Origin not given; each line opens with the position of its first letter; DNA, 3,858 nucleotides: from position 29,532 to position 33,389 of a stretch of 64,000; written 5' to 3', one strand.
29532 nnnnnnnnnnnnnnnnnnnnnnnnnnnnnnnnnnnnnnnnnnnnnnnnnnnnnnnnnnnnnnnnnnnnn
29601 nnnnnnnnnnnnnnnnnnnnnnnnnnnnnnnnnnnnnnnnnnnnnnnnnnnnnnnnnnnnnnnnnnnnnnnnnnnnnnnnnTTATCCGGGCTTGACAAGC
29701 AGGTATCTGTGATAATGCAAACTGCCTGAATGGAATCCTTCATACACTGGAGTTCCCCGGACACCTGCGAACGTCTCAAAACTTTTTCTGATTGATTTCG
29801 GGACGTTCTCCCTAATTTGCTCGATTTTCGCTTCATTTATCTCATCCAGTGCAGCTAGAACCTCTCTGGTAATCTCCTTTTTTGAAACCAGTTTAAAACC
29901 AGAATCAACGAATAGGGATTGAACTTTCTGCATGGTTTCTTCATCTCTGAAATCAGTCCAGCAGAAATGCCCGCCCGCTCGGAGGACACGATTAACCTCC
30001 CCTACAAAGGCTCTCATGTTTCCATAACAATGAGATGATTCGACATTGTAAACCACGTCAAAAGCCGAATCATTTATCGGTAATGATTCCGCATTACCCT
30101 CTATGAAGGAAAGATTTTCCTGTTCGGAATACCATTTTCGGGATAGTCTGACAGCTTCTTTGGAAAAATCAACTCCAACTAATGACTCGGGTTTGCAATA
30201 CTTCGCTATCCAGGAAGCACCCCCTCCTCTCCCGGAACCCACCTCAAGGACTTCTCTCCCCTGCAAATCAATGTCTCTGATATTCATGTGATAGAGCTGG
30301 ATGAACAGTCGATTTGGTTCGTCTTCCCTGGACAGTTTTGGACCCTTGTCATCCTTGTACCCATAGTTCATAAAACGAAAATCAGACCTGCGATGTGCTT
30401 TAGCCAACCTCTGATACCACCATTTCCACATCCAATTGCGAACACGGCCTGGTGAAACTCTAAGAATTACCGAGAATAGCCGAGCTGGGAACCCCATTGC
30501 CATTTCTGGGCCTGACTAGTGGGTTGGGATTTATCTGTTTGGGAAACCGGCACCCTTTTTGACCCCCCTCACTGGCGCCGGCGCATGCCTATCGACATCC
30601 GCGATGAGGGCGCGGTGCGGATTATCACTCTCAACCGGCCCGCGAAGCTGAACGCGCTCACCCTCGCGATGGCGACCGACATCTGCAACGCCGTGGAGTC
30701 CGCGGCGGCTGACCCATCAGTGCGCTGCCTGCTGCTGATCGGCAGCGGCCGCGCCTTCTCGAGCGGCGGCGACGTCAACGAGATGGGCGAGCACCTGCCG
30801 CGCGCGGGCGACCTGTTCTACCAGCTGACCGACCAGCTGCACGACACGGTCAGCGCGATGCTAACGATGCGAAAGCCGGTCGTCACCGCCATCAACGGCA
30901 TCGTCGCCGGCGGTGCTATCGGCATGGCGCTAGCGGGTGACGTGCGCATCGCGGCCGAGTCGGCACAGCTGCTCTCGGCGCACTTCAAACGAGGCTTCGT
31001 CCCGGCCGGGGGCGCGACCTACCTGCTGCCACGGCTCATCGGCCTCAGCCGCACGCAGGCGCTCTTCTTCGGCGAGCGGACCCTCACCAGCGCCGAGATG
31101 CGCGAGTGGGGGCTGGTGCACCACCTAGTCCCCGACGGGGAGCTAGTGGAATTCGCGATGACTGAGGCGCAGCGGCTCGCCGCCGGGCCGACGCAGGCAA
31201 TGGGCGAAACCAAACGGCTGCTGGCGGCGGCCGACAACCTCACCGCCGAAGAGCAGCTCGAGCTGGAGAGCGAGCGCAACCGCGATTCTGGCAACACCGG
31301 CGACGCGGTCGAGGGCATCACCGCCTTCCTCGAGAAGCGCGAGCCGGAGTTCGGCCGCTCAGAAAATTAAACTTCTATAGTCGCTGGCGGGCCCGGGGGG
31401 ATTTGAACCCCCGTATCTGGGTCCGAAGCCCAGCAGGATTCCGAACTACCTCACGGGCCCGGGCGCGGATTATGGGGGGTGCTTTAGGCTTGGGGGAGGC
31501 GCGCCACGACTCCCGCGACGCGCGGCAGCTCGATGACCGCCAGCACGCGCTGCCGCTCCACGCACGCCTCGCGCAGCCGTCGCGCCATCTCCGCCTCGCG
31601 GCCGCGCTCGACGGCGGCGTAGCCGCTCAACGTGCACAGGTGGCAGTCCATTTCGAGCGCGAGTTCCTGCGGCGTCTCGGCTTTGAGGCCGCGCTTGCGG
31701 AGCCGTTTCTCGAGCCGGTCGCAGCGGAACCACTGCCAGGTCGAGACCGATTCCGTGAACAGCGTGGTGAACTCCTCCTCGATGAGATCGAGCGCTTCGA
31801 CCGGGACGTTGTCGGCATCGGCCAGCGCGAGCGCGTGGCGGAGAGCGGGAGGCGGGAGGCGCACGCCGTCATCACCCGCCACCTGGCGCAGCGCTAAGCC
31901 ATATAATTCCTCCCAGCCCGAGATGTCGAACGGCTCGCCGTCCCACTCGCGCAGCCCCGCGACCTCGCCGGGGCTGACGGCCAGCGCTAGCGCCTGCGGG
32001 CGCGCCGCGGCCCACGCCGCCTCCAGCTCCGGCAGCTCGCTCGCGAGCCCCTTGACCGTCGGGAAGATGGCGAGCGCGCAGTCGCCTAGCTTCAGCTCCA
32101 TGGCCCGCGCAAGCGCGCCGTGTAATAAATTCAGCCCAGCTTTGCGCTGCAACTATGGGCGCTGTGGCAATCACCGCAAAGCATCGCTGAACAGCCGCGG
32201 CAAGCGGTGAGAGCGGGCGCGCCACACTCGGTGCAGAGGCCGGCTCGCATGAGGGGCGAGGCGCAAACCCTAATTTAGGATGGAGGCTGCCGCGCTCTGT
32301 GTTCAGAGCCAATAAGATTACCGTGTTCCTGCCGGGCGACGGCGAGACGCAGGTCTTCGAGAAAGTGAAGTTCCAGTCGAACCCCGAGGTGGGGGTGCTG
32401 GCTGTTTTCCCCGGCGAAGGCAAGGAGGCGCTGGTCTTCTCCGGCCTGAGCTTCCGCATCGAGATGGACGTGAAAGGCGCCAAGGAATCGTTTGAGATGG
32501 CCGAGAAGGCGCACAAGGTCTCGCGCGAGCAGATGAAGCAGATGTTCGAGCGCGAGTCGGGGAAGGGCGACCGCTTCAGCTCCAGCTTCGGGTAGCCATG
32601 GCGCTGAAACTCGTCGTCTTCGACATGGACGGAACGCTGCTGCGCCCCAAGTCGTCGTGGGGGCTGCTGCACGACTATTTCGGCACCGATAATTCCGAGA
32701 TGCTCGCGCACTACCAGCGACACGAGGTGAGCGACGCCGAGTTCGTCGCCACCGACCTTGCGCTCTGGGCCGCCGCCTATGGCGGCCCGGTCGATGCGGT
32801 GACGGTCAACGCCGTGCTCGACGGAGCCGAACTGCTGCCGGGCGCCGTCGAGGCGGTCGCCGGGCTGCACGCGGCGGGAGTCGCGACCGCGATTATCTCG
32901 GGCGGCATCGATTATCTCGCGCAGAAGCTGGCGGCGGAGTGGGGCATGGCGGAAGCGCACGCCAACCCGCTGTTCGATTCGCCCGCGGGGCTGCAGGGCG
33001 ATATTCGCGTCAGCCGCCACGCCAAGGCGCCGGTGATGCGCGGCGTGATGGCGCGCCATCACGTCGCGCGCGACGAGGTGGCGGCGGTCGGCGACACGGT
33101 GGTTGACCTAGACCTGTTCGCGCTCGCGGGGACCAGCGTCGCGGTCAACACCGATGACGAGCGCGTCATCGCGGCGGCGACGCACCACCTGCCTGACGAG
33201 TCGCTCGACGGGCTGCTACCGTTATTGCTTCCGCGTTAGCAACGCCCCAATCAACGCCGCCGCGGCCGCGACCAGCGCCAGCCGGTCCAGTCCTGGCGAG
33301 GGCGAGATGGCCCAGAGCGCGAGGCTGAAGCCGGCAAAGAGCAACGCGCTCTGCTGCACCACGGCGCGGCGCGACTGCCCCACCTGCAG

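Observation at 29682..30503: Single-gene low-GC island: SAM-dependent methyltransferase inserted between a carboxypeptidase and an enoyl-CoA hydratase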

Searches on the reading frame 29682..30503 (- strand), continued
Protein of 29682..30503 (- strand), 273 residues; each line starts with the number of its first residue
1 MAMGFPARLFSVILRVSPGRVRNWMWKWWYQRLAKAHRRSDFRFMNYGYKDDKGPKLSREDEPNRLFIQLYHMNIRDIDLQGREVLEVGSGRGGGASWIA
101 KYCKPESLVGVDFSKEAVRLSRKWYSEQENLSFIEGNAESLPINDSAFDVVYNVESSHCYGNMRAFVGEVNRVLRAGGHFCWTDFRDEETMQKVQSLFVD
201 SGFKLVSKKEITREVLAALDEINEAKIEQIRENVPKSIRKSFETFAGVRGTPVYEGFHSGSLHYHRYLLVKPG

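Call 52: fold_search(model_id=the predicted structure, library=pdb)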
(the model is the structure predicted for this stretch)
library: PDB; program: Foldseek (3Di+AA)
matches with E <= 10: 1988; with E <= 0.001: 1506
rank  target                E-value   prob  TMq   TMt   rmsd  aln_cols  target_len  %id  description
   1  6uv6_C                2.2e-16  1.00  0.59  0.61   6.0       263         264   21  AtmM with bound rebeccamycin analogue (released 2020-11-25)
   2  6uv6_A                5.8e-16  1.00  0.59  0.61   6.0       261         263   21  AtmM with bound rebeccamycin analogue (released 2020-11-25)
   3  7v6h_A                8.4e-16  1.00  0.64  0.65   6.3       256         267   18  Crystal Structure of the SpnL (released 2021-12-29)
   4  4pne_A                1.0e-15  1.00  0.63  0.64   4.3       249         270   18  Crystal Structure of the [4+2]-Cyclase SpnF (released 2015-02-18)
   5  5gm2_G                1.1e-15  1.00  0.61  0.62   5.4       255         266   18  Crystal structure of methyltransferase TleD complexed with SAH and teleocidin A1 (released 2016-09-28)
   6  6uvq_A                1.4e-15  1.00  0.61  0.64   5.8       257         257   22  Crystal structure of Apo AtmM (released 2020-11-25)
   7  8zc7_A                1.8e-15  1.00  0.65  0.67   5.9       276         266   20  Crystallographic analysis of MitM, which catalyzes the post-mitosane modification in mitomycin biosynthesis (released 2024-11-27)
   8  8zc7_B                1.9e-15  1.00  0.61  0.62   5.8       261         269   20  Crystallographic analysis of MitM, which catalyzes the post-mitosane modification in mitomycin biosynthesis (released 2024-11-27)
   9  5gm1_E                2.1e-15  1.00  0.61  0.60   5.2       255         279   18  Crystal structure of methyltransferase TleD complexed with SAH (released 2016-09-28)
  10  9tb4_G                2.1e-15  1.00  0.62  0.62   5.4       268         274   16  SAM-dependent C6-FPP methytransferase from Streptomyces varsoviensis in complex with SAH and FPP (released 2026-01-28)
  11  4pne_B                2.2e-15  1.00  0.64  0.64   4.3       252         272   18  Crystal Structure of the [4+2]-Cyclase SpnF (released 2015-02-18)
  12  8zc8_B                2.3e-15  1.00  0.62  0.60   6.6       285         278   20  The structure of MitM and mitomycin A with SAH in mitomycin (released 2024-11-27)
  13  5gm2_L                2.5e-15  1.00  0.62  0.65   4.9       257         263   18  Crystal structure of methyltransferase TleD complexed with SAH and teleocidin A1 (released 2016-09-28)
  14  9tb4_F                2.6e-15  1.00  0.62  0.61   5.3       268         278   16  SAM-dependent C6-FPP methytransferase from Streptomyces varsoviensis in complex with SAH and FPP (released 2026-01-28)
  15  9tb4_B                3.2e-15  1.00  0.63  0.62   5.3       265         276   16  SAM-dependent C6-FPP methytransferase from Streptomyces varsoviensis in complex with SAH and FPP (released 2026-01-28)
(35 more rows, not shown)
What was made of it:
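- On Class I SAM-dependent methyltransferase (Pfam Methyltransf_11/25/31): Foldseek probability is 1.00 to many class I methyltransferases (call 52).
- Structural neighbours are natural-product, lipid and isoprenoid methyltransferases (call 52). Structural neighbours are small-molecule methyltransferases (call 52).
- Tried and rejected: Foldseek against PDB gave natural-product and isoprenoid methyltransferases at 13-22% identity (call 52).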

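Call 59: search_protein_families(library=padloc, proteins=[window:29682-30503:-], max_evalue=0.001)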
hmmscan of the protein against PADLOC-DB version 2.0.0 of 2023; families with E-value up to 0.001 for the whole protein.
window:29682-30503:- (273 aa): 1 family
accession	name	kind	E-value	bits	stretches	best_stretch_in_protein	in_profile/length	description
PDLC04134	mad2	-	5.2e-15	53.2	1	81-181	291-393/492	mads_2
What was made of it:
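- On DNA methyltransferase / restriction or defence system: Only a 53-bit partial PADLOC hit (mad2) over the SAM core, residues 81-181 (call 59).
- PADLOC gives a partial hit to mad2 (53 bits; call 59).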

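Call 77: search_protein_representatives(protein=window:29682-30503:-)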
Query: 273 residues. Proteins with E-value up to 0.001 (for the whole library): 11838; up to 1e-10: 2045; up to 1e-30: 661. The best 150 are listed.
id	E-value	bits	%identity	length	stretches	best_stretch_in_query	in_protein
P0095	3.7e-117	407.0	64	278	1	1-271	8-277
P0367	1.6e-75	270.5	61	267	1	33-230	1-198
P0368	5.8e-68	245.7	52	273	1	13-227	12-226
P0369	4.3e-66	239.5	48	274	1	7-272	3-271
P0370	4.7e-66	239.4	44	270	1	8-271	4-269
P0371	4.7e-65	236.1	46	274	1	9-270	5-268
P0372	5.9e-65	235.8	45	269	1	8-266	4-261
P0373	5.8e-64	232.5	45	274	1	11-270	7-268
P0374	2.1e-63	230.7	44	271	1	12-272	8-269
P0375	1.3e-62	228.2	45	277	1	13-272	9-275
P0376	4.1e-62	226.5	45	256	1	22-269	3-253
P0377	9.2e-62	225.3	47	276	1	10-271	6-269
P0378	3.6e-61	223.4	41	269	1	6-271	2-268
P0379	9.8e-61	222.0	44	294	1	21-272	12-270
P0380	2.7e-60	220.5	45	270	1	21-264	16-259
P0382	3.2e-59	217.0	43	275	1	21-271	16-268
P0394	5.3e-56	206.4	46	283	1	5-272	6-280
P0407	1.7e-54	201.5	39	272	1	4-272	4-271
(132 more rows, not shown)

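Call 78: search_protein_families(library=ncbifam, proteins=[P0369, P0370, P0371, P0372, P0374, P0377, P0378, P0382, P0394, P0407], max_evalue=1e-40)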
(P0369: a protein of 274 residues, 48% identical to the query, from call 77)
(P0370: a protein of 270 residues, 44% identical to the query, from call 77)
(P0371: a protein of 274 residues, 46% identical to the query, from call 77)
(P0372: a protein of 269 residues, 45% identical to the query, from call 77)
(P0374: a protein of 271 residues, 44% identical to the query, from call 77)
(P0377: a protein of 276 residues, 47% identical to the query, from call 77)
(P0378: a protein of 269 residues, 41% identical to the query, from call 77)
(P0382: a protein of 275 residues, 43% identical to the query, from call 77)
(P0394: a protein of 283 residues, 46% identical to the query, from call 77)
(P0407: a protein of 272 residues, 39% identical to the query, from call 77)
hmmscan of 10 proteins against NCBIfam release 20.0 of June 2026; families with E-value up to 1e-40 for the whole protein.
P0369 (274 aa): 2 families
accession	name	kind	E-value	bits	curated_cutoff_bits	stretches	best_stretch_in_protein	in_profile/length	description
NF045823.1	PthPhpthDimycoMt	equivalog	1.8e-70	237.1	300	1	17-270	5-255/256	phthiotriol/phenolphthiotriol dimycocerosates methyltransferase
NF045825.1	FAmtase_mtf2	equivalog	1.4e-58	198.1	400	1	24-270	4-247/248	fatty-acid O-methyltransferase Mtf2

P0370 (270 aa): 2 families
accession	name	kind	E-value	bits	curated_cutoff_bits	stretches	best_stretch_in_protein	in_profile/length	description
NF045823.1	PthPhpthDimycoMt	equivalog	2.2e-76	256.4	300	1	18-270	6-256/256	phthiotriol/phenolphthiotriol dimycocerosates methyltransferase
NF045825.1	FAmtase_mtf2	equivalog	5.4e-64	215.8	400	1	22-269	2-247/248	fatty-acid O-methyltransferase Mtf2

P0371 (274 aa): 2 families
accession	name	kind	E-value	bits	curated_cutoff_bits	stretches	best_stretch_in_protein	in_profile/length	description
NF045823.1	PthPhpthDimycoMt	equivalog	4.9e-76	255.3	300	1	18-269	6-255/256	phthiotriol/phenolphthiotriol dimycocerosates methyltransferase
NF045825.1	FAmtase_mtf2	equivalog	1.7e-67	227.3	400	1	22-269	2-247/248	fatty-acid O-methyltransferase Mtf2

P0372 (269 aa): 2 families
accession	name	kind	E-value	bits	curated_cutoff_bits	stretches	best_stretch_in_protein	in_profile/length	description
NF045823.1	PthPhpthDimycoMt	equivalog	5.3e-69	232.2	300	1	18-262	6-251/256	phthiotriol/phenolphthiotriol dimycocerosates methyltransferase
NF045825.1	FAmtase_mtf2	equivalog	4.3e-61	206.3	400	1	22-239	2-220/248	fatty-acid O-methyltransferase Mtf2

P0374 (271 aa): 2 families
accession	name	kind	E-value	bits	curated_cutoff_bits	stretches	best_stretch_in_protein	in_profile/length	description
NF045823.1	PthPhpthDimycoMt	equivalog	4e-73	245.7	300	1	17-268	6-255/256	phthiotriol/phenolphthiotriol dimycocerosates methyltransferase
NF045825.1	FAmtase_mtf2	equivalog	9.2e-64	215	400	1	23-268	4-247/248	fatty-acid O-methyltransferase Mtf2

P0377 (276 aa): 2 families
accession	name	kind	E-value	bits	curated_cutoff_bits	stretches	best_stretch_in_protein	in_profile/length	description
NF045823.1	PthPhpthDimycoMt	equivalog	2e-77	259.8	300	1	17-269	5-255/256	phthiotriol/phenolphthiotriol dimycocerosates methyltransferase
NF045825.1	FAmtase_mtf2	equivalog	5.1e-71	238.8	400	1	24-269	4-247/248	fatty-acid O-methyltransferase Mtf2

P0378 (269 aa): 2 families
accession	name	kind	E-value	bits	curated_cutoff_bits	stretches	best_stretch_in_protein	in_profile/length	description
NF045823.1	PthPhpthDimycoMt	equivalog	4.7e-68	229.1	300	1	17-268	5-255/256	phthiotriol/phenolphthiotriol dimycocerosates methyltransferase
NF045825.1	FAmtase_mtf2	equivalog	1.5e-60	204.5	400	1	22-268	2-247/248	fatty-acid O-methyltransferase Mtf2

P0382 (275 aa): 2 families
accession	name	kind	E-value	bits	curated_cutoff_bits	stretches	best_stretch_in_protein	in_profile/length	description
NF045823.1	PthPhpthDimycoMt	equivalog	6.3e-77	258.2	300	1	16-268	5-255/256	phthiotriol/phenolphthiotriol dimycocerosates methyltransferase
NF045825.1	FAmtase_mtf2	equivalog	5.5e-70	235.4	400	1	22-268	2-247/248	fatty-acid O-methyltransferase Mtf2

P0394 (283 aa): 2 families
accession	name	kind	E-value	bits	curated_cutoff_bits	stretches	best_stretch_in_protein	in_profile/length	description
NF045823.1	PthPhpthDimycoMt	equivalog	1.8e-69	233.7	300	1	20-279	4-255/256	phthiotriol/phenolphthiotriol dimycocerosates methyltransferase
NF045825.1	FAmtase_mtf2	equivalog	1.1e-63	214.8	400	1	26-278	2-246/248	fatty-acid O-methyltransferase Mtf2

P0407 (272 aa): 2 families
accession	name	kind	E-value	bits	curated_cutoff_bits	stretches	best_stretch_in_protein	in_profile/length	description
NF045823.1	PthPhpthDimycoMt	equivalog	6.3e-64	215.6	300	1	20-268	4-253/256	phthiotriol/phenolphthiotriol dimycocerosates methyltransferase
NF045825.1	FAmtase_mtf2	equivalog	4e-57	193.3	400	1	28-264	4-241/248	fatty-acid O-methyltransferase Mtf2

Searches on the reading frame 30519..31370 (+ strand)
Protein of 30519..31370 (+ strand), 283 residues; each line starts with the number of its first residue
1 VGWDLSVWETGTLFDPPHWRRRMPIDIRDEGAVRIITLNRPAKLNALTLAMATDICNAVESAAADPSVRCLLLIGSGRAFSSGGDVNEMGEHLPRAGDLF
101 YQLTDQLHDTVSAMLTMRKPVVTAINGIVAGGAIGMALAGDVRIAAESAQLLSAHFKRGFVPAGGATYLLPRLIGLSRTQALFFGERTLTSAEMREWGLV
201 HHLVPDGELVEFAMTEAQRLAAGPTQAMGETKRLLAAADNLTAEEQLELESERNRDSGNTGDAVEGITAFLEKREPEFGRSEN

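Call 3: search_protein_families(library=pfam, proteins=[window:30519-31370:+], max_evalue=0.01)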
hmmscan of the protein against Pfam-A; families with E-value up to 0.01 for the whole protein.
window:30519-31370:+ (283 aa): 2 families
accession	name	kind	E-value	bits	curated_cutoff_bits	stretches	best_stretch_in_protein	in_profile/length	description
PF00378.25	ECH_1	-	1.8e-49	168.8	27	1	30-279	3-249/251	Enoyl-CoA hydratase/isomerase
PF16113.10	ECH_2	-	7.3e-36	124.8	27.2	1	33-273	1-240/335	Enoyl-CoA hydratase/isomerase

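Call 34: find_related_loci(query=window:30585-31370:+, collection=metagenome_contigs, flank=4500)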
Query window:30585-31370:+ (261 aa) in metagenome_contigs; peptide patterns used: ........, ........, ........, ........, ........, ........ (x = any residue, [..] = any of these).
448 stretches matched a pattern; 59 encode a relative of the query (tblastn E <= 1e-3); 59 distinct loci.
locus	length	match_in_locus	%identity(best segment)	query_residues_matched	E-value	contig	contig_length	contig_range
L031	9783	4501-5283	98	1-261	2e-171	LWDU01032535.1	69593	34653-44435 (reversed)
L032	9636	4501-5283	96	1-261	9e-168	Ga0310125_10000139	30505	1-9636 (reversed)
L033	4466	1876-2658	96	1-261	2e-170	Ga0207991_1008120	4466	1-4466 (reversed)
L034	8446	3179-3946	95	1-256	8e-163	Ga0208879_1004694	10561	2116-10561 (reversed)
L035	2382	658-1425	95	1-256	9e-174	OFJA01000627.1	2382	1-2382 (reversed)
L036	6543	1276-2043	89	1-256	3e-153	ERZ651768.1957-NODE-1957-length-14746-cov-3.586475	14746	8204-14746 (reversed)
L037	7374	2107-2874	89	1-256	9e-152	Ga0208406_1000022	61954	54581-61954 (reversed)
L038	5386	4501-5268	88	1-256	3e-150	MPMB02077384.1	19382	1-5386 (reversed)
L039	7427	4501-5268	68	1-256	2e-117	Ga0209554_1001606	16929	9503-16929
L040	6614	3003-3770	64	1-256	1e-113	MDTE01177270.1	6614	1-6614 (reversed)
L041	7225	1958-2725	64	1-256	1e-113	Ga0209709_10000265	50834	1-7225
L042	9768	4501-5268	64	1-256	1e-113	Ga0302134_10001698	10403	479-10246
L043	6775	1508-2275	64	1-256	8e-114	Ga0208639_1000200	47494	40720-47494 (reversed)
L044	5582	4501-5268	63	1-256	1e-113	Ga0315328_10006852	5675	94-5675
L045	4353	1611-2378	64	1-256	8e-114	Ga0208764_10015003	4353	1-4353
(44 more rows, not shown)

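Call 57: search_protein_families(library=ncbifam, proteins=[L038:2399-4408:-], max_evalue=0.01)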
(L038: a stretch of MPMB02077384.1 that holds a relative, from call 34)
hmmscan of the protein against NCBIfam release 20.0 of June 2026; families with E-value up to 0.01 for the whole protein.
L038:2399-4408:- (670 aa): 21 families
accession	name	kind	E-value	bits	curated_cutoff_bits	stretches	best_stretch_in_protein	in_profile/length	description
TIGR04534.2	ELWxxDGT_rpt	domain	3.4e-117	382.4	65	6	546-590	1-45/47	ELWxxDGT repeat protein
TIGR04523.1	Mplasa_alph_rch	subfamily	2e-11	42.6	270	1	27-169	324-466/745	helix-rich protein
NF045487.1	ASRP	equivalog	2.8e-11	42.8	300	1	25-173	119-272/593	archaea-specific SMC-related protein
TIGR02168.1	SMC_prok_B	equivalog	2.5e-09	35.5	567.35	1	30-168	678-816/1181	chromosome segregation protein SMC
TIGR02169.1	SMC_prok_A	equivalog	1e-08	33.4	729.4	1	28-166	235-374/1165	chromosome segregation protein SMC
NF033930.1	pneumo_PspA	exception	1.7e-07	30.4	850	1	24-169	206-349/659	pneumococcal surface protein A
NF047408.1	SA0632_fam_LP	equivalog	3.5e-07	29.8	70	1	8-69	9-67/68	SA0632 family lipoprotein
NF002572.0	PRK02224.1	equivalog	8.1e-07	27.7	1087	1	28-186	298-456/888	DNA double-strand break repair ATPase Rad50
NF041035.1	Rad50_Halo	equivalog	6.9e-06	24.7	1000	1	32-185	298-455/883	DNA double-strand break repair ATPase Rad50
NF006542.0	PRK09039.1-1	equivalog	4.1e-05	22.7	388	1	41-174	42-175/627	peptidoglycan -binding protein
NF040788.1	S-lay_SlaB_Mtsph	equivalog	0.00011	21.3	700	1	113-169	306-362/416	S-layer protein SlaB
TIGR04211.1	SH3_and_anchor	equivalog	0.00032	20.4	65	0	73-157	73-160/198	TIGR04211 family SH3 domain-containing protein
NF041034.1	Rad50_Sulf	equivalog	0.00043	18.3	1000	1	30-168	544-688/872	DNA double-strand break repair ATPase Rad50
NF003034.1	PRK03918.1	equivalog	0.00088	17.3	700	1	34-165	296-427/878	DNA double-strand break repair ATPase Rad50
NF049847.1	FtsL_COG5462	equivalog_domain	0.00098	18.8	50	1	127-163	21-57/85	cell division protein FtsL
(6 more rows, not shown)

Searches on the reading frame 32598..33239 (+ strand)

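Call 3: search_protein_families(library=pfam, proteins=[window:32598-33239:+], max_evalue=0.01)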
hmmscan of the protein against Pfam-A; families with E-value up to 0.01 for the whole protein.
window:32598-33239:+ (213 aa): 5 families
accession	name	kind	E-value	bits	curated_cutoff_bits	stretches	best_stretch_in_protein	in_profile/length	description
PF12710.13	HAD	-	1.6e-16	61.7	27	1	6-174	1-188/189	haloacid dehalogenase-like hydrolase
PF00702.32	Hydrolase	-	7.2e-12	46.5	26.4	1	4-178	2-191/191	haloacid dehalogenase-like hydrolase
PF08282.18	Hydrolase_3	-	2.7e-10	40.9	20.9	1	140-207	185-252/255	haloacid dehalogenase-like hydrolase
PF13419.12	HAD_2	-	0.00011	22.8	23.8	0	76-172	77-166/178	Haloacid dehalogenase-like hydrolase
PF13344.12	Hydrolase_6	-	0.008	16.6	27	0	73-102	9-38/101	Haloacid dehalogenase-like hydrolase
